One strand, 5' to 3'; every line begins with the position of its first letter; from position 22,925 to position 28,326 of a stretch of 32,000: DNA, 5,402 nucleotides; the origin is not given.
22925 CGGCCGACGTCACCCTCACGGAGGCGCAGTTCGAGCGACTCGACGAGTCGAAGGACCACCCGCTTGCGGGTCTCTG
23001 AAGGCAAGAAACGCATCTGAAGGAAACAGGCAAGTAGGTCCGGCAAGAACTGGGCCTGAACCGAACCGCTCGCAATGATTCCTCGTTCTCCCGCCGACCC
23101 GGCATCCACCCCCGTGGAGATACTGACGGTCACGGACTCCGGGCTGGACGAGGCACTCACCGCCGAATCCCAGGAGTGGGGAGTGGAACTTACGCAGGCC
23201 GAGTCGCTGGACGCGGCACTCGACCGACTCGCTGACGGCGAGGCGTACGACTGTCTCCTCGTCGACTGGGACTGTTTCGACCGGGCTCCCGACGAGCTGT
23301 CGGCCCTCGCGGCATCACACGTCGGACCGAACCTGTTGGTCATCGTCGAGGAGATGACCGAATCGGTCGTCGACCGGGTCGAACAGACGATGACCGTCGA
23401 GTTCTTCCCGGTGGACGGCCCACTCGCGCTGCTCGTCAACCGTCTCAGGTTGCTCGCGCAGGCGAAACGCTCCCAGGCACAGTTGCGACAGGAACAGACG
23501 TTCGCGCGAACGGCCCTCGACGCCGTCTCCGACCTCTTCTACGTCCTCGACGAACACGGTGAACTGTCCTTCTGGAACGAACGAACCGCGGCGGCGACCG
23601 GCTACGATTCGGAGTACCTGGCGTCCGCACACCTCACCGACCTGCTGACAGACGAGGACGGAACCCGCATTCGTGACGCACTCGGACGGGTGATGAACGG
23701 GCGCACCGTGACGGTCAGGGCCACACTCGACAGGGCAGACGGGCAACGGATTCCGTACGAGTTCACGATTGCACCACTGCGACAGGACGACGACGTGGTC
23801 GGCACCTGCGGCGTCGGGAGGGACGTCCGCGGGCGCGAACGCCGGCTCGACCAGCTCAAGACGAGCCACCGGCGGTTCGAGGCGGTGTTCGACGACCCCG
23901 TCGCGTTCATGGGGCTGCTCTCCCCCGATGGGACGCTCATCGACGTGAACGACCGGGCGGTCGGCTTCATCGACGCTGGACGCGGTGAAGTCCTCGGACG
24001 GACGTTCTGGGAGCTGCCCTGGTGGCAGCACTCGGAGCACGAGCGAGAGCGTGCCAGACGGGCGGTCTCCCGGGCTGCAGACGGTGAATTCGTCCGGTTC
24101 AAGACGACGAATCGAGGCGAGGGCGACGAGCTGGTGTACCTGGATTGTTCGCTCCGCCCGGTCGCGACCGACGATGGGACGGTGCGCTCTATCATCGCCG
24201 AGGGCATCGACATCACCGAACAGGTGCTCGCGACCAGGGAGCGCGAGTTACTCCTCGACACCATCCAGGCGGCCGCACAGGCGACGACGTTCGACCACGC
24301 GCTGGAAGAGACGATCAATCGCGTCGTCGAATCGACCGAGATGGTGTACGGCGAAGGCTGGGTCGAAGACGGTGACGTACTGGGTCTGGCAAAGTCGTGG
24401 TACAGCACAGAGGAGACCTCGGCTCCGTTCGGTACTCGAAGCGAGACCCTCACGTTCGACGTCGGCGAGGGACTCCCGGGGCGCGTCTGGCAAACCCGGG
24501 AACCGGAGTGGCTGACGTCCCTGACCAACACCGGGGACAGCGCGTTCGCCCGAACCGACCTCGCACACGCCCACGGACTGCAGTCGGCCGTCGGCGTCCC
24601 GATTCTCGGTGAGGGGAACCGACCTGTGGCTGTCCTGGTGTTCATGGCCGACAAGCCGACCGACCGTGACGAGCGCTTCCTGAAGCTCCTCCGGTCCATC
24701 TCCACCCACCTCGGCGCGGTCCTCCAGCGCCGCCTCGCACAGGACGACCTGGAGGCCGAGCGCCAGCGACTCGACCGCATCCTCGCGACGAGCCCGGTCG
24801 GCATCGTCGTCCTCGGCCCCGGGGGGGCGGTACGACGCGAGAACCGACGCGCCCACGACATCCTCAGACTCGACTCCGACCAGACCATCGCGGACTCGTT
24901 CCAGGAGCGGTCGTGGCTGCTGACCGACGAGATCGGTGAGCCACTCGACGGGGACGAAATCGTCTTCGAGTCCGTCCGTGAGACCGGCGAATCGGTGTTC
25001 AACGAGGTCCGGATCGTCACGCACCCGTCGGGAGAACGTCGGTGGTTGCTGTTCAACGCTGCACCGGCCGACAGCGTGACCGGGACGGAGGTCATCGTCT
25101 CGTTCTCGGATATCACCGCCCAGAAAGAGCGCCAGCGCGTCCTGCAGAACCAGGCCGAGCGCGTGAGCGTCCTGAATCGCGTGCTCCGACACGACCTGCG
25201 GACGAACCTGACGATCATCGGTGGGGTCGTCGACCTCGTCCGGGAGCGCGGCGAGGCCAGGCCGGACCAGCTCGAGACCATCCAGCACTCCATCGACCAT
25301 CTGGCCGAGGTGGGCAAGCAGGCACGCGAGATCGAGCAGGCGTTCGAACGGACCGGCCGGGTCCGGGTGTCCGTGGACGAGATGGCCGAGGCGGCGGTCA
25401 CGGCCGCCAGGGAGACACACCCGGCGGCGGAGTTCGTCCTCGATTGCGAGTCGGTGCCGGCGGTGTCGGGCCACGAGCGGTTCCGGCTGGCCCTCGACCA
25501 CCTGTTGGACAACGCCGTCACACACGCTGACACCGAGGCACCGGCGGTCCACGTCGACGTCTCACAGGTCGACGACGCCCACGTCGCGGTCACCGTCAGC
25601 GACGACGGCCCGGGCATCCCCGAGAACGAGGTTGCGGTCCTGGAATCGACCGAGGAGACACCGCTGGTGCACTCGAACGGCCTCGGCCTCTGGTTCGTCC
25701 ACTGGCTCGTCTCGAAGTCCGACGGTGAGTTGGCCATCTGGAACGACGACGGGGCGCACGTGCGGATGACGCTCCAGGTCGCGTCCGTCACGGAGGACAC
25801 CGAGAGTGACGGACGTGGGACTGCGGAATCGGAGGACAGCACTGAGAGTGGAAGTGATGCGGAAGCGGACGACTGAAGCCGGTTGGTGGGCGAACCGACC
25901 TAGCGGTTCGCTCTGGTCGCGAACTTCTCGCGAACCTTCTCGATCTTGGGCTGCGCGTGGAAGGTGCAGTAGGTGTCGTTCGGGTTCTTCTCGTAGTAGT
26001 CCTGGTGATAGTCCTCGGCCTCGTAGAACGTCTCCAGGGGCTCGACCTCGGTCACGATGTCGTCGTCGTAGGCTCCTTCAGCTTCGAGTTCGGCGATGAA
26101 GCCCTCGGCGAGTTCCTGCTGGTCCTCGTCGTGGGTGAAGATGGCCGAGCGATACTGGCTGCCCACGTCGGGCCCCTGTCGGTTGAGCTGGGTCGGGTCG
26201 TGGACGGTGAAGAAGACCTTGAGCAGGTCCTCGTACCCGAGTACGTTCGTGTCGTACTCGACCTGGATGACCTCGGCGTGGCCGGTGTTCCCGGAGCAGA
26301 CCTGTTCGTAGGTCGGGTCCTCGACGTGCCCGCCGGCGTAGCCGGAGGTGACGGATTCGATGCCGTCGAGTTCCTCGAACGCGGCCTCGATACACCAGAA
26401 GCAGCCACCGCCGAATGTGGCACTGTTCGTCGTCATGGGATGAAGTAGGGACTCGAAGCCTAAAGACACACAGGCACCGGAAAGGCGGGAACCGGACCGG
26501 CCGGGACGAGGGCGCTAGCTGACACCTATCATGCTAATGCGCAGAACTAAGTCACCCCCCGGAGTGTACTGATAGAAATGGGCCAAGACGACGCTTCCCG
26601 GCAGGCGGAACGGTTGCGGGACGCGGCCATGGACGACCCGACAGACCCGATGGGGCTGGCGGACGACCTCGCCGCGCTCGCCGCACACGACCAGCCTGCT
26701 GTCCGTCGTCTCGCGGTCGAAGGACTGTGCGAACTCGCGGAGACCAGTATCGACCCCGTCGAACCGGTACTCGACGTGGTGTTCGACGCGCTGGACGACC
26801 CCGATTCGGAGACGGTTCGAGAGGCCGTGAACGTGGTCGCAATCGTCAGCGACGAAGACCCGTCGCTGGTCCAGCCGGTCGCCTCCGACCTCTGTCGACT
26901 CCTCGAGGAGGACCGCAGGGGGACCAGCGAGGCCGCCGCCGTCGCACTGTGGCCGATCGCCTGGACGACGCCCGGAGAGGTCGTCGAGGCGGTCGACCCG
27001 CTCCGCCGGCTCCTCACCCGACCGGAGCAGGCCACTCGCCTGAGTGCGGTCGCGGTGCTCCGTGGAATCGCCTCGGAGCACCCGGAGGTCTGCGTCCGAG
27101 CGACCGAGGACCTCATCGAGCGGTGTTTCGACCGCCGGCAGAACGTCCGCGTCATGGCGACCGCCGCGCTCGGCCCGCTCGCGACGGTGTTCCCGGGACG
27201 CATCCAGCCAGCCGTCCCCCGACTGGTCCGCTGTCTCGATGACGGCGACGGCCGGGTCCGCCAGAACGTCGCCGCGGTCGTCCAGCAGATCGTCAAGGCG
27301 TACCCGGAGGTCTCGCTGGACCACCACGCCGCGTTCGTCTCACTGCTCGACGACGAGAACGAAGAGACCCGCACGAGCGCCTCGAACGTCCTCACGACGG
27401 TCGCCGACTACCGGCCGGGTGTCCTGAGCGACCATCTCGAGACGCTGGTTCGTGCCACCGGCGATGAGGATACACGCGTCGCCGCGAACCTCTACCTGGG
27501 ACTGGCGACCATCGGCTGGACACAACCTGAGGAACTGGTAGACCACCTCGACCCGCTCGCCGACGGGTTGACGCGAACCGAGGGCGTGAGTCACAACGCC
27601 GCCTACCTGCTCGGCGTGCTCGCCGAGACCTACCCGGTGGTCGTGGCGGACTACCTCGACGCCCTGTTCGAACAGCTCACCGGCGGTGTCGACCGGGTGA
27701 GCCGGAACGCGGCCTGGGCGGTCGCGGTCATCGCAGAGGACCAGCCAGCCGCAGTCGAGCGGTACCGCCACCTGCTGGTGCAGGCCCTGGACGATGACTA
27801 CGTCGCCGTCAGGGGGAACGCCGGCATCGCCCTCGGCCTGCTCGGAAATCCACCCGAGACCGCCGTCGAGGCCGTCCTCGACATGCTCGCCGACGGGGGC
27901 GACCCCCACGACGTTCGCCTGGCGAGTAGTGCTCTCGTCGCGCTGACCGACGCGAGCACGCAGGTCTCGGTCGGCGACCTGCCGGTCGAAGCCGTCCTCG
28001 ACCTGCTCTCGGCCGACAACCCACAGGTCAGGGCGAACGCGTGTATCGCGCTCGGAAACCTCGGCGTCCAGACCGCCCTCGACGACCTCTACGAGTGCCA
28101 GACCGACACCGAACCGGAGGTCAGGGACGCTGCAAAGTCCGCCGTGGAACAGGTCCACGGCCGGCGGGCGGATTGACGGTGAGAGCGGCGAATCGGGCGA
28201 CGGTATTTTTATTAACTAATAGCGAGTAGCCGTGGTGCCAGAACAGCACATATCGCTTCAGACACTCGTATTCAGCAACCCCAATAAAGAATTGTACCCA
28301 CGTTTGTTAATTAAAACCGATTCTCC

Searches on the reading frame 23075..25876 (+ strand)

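Call 11: search_protein_families(library=pfam, proteins=[window:23075-25876:+], max_evalue=0.01)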
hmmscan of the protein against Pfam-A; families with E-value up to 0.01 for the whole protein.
window:23075-25876:+ (933 aa): 11 families
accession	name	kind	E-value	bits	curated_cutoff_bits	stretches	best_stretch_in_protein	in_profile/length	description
PF08448.16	PAS_4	-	8.5e-36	123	23.1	3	148-256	1-110/110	PAS fold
PF13426.13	PAS_9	-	2.8e-25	89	27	2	277-382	3-103/103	PAS domain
PF13185.12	GAF_2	-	1.5e-14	54.8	28.6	1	404-551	2-136/136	GAF domain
PF00989.32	PAS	-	4.7e-14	52.8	22.6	1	145-251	4-113/113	PAS fold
PF02518.31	HATPase_c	-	2.1e-13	51.1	26.4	1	801-902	4-109/111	Histidine kinase-, DNA gyrase B-, and HSP90-like ATPase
PF13581.12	HATPase_c_2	-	4.3e-10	40.1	27.4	1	802-899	31-126/127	Histidine kinase-like ATPase domain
PF13188.13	PAS_8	-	1.7e-07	31.3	21.8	0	145-187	4-44/65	PAS domain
PF01590.32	GAF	-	1.8e-07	32.2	22.4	1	456-548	44-131/133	GAF domain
PF08447.18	PAS_3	-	2.4e-07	31.3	25.6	1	166-239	3-79/89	PAS fold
PF14215.12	bHLH-MYC_N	-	2e-06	28.7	30.2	1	436-512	80-155/181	bHLH-MYC and R2R3-MYB transcription factors N-terminal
PF00512.31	HisKA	-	2.8e-05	24.5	26.9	1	701-745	6-52/66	His Kinase A (phospho-acceptor) domain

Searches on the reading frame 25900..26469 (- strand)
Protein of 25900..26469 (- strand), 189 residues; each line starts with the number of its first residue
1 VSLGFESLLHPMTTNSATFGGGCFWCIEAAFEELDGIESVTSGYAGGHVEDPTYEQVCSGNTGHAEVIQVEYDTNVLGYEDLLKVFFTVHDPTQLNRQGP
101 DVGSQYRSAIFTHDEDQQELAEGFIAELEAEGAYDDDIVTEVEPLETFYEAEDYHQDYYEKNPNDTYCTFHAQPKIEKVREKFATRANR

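Call 11: search_protein_families(library=pfam, proteins=[window:25900-26469:-], max_evalue=0.01)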
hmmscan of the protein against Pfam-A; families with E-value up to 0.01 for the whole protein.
window:25900-26469:- (189 aa): 1 family
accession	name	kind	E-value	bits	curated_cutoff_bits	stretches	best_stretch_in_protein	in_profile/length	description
PF01625.27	PMSR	-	9.5e-70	234.2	23.7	1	17-168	2-152/153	Peptide methionine sulfoxide reductase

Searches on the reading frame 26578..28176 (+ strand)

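Call 11: search_protein_families(library=pfam, proteins=[window:26578-28176:+], max_evalue=0.01)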
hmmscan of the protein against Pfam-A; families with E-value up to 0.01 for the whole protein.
window:26578-28176:+ (532 aa): 14 families
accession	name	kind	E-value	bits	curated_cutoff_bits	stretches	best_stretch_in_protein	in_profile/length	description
PF13646.12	HEAT_2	-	4.9e-32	110.5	27.7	4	470-522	33-86/88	HEAT repeats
PF12717.13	Cnd1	-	5.3e-22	79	26.4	2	190-282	2-92/162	non-SMC mitotic condensation complex subunit 1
PF02985.28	HEAT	-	1.6e-21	74.8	23.5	0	471-495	3-27/31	HEAT repeat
PF01602.26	Adaptin_N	-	2.5e-17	63.1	37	2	135-294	263-421/524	Adaptin N terminal region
PF13513.12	HEAT_EZ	-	1.9e-16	60.5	27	1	189-237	2-54/55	HEAT-like repeat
PF00514.29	Arm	-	1.6e-10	41.1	20.6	0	211-238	12-39/41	Armadillo/beta-catenin-like repeat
PF20168.4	PDS5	-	6.9e-08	31.2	27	0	130-201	314-387/1053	Sister chromatid cohesion protein PDS5 protein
PF03130.22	HEAT_PBS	-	3.4e-07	30.6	20.9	0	190-222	1-27/27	PBS lyase HEAT-like repeat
PF22928.2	INTS1_R4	-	3.9e-07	30.4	27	0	155-238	14-97/102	Integrator complex subunit 1, R4 domain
PF24987.1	HEAT_EF3_N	-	3e-05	24.5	32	0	151-291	4-147/169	EF3 N-terminal HEAT repeat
PF12348.14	CLASP_N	-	0.00018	21.6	27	0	210-245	175-210/227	CLASP N terminal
PF25786.1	HEAT_GCN1_C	-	0.00041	20.8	27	0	62-109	66-113/151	GCN1-like, C-terminal HEAT repeats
PF24714.1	TOR1L1_N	-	0.00043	20.1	43.3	0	182-277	54-159/281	TORTIFOLIA1 N-terminal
PF12755.13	Vac14_Fab1_bd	-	0.00046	21.2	22.1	0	208-269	24-89/97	Vacuolar 14 Fab1-binding region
